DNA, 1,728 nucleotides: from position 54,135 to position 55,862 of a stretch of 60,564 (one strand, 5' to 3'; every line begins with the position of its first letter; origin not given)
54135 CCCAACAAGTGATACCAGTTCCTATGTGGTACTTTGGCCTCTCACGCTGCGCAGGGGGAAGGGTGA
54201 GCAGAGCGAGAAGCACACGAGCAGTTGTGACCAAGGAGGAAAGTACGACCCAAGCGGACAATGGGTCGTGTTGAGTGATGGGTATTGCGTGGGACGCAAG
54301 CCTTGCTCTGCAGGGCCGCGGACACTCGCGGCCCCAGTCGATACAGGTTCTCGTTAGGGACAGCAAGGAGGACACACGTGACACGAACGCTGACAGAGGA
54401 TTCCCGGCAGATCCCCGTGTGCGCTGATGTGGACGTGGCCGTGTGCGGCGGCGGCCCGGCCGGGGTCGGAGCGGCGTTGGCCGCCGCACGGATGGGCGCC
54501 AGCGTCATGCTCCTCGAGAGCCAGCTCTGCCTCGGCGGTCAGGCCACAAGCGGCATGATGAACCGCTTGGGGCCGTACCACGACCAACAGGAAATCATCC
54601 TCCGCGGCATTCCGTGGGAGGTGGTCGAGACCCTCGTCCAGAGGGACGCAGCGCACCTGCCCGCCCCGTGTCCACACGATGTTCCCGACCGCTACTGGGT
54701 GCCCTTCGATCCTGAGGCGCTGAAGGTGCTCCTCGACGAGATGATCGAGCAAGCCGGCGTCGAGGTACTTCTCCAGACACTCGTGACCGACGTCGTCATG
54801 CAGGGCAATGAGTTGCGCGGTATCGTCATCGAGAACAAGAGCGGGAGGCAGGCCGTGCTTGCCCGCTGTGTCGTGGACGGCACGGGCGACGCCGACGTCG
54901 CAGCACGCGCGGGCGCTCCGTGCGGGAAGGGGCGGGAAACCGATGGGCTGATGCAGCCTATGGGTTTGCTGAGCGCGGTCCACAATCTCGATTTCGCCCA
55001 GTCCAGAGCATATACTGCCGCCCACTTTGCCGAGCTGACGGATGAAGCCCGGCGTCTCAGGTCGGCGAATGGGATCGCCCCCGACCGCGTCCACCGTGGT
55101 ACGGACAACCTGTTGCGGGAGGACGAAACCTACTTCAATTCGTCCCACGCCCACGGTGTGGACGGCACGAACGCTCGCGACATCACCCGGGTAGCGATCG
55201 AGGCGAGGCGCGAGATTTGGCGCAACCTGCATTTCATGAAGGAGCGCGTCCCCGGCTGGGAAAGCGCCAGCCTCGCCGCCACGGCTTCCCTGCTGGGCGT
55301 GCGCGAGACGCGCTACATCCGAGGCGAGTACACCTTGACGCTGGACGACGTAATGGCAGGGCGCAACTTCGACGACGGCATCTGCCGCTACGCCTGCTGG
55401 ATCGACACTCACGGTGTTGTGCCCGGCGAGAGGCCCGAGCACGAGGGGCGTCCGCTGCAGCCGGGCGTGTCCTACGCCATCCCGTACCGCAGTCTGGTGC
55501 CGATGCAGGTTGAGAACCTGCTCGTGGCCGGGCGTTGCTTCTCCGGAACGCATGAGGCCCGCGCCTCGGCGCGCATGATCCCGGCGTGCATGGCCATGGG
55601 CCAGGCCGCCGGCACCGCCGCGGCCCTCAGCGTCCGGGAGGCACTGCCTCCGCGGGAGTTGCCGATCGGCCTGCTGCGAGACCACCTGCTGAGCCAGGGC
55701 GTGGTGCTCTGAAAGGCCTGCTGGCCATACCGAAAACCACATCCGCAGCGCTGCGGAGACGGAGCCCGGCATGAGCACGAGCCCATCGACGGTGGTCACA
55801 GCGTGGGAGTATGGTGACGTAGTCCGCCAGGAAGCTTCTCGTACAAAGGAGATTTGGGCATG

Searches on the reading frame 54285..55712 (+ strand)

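Call 84: search_protein_families(library=pfam, proteins=[window:54285-55712:+], max_evalue=0.00001)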
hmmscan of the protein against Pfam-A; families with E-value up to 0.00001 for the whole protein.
window:54285-55712:+ (475 aa): 7 families
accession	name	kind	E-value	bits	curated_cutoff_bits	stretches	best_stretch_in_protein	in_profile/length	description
PF12831.13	FAD_oxidored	-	1.1e-114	384.5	27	1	50-468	1-416/416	FAD dependent oxidoreductase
PF01946.23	Thi4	-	1.1e-08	35.1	26.2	0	45-92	14-62/235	Thi4 family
PF00890.30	FAD_binding_2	-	1.4e-08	34.8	20.4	0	128-233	125-241/414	FAD binding domain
PF07992.20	Pyr_redox_2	-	1.6e-08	34.7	26.1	0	50-86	2-39/291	Pyridine nucleotide-disulphide oxidoreductase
PF01266.30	DAO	-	1.4e-06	28.5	27.9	0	50-90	1-41/353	FAD dependent oxidoreductase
PF00070.33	Pyr_redox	-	2.3e-06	28.4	22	0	141-183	38-80/82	Pyridine nucleotide-disulphide oxidoreductase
PF01134.28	GIDA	-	2.4e-06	27.3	22.1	0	50-79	1-30/391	Glucose inhibited division protein A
